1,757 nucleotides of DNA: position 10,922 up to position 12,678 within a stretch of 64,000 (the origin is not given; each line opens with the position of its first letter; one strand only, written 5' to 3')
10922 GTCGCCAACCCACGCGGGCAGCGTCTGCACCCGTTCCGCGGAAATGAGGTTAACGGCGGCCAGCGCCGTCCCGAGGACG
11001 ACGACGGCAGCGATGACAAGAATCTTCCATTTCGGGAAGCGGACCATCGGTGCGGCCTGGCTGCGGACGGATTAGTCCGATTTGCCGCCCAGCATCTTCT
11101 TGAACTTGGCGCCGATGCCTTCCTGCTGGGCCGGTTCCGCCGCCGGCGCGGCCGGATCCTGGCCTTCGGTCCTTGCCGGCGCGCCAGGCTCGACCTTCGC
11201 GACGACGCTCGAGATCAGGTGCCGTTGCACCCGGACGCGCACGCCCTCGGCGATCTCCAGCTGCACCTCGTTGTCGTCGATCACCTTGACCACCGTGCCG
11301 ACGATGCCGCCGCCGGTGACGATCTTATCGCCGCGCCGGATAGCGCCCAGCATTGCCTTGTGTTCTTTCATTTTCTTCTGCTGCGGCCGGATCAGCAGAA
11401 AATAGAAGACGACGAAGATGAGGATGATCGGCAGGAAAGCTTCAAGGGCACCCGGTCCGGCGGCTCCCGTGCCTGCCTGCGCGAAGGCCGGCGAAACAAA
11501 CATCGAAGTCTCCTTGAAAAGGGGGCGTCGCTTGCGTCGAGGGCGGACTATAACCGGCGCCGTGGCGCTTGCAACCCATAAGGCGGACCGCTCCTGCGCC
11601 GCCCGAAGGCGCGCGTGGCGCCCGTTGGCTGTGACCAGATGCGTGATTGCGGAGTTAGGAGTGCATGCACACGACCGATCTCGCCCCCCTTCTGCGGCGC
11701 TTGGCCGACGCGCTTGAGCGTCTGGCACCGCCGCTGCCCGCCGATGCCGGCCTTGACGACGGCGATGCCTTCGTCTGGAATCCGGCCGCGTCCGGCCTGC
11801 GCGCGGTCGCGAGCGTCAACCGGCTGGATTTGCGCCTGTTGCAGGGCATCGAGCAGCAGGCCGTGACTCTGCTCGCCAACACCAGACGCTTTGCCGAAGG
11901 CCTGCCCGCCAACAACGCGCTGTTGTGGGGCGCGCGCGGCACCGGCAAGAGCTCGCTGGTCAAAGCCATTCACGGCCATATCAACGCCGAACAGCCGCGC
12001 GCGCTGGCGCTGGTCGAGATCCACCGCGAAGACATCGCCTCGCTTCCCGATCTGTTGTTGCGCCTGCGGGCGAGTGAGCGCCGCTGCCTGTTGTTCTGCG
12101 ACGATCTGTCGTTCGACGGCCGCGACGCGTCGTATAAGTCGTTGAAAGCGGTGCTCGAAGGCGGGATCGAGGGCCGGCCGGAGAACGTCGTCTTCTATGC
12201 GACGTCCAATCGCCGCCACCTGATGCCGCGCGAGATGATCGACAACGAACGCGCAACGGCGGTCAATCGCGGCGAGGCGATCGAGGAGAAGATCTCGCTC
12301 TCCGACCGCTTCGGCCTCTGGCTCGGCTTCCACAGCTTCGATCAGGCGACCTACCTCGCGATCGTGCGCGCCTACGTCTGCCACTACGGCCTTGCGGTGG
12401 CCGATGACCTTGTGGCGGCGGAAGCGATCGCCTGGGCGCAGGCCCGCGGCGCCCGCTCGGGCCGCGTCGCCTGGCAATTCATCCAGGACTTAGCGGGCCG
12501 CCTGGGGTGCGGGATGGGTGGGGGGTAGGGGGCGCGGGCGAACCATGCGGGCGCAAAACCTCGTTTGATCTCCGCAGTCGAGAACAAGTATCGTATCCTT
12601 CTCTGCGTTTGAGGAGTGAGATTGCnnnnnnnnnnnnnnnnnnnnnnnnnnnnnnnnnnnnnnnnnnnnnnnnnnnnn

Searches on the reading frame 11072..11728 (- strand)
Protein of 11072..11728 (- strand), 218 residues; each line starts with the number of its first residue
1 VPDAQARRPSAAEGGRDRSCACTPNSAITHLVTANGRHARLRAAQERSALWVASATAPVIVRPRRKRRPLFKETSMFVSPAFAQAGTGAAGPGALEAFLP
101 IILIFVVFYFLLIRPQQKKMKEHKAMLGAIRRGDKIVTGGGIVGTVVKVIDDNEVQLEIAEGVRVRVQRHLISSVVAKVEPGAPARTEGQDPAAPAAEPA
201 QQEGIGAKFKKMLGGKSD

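Call 46: search_protein_families(library=pfam, proteins=[window:11072-11728:-], max_evalue=0.0001)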
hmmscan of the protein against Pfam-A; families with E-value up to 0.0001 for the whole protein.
window:11072-11728:- (218 aa): 1 family
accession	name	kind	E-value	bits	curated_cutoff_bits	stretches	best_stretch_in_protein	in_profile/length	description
PF02699.20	YajC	-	1.3e-30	105.5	28.2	1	98-173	3-77/78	Preprotein translocase subunit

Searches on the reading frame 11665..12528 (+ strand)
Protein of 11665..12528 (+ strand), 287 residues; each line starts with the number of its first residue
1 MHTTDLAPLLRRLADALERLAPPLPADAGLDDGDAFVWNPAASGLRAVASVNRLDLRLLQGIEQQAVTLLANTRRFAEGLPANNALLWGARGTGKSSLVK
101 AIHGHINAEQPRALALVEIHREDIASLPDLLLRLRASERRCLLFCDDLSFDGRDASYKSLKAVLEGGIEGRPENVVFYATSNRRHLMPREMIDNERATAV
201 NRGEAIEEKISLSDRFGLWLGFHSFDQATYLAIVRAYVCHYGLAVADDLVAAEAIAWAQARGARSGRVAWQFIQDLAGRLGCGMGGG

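Call 7: search_protein_families(library=pfam, proteins=[window:11665-12528:+], max_evalue=0.001)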
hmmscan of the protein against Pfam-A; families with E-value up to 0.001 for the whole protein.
window:11665-12528:+ (287 aa): 3 families
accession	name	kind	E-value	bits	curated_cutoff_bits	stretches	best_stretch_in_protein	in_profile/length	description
PF05673.19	DUF815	-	7.5e-102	340.2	23.8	1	34-279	4-248/249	Protein of unknown function (DUF815)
PF13191.12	AAA_16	-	1.5e-06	29.3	32.6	1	63-109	6-51/167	AAA ATPase domain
PF00004.35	AAA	-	2.2e-05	25.4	21.2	1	86-196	2-122/131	ATPase family associated with various cellular activities (AAA)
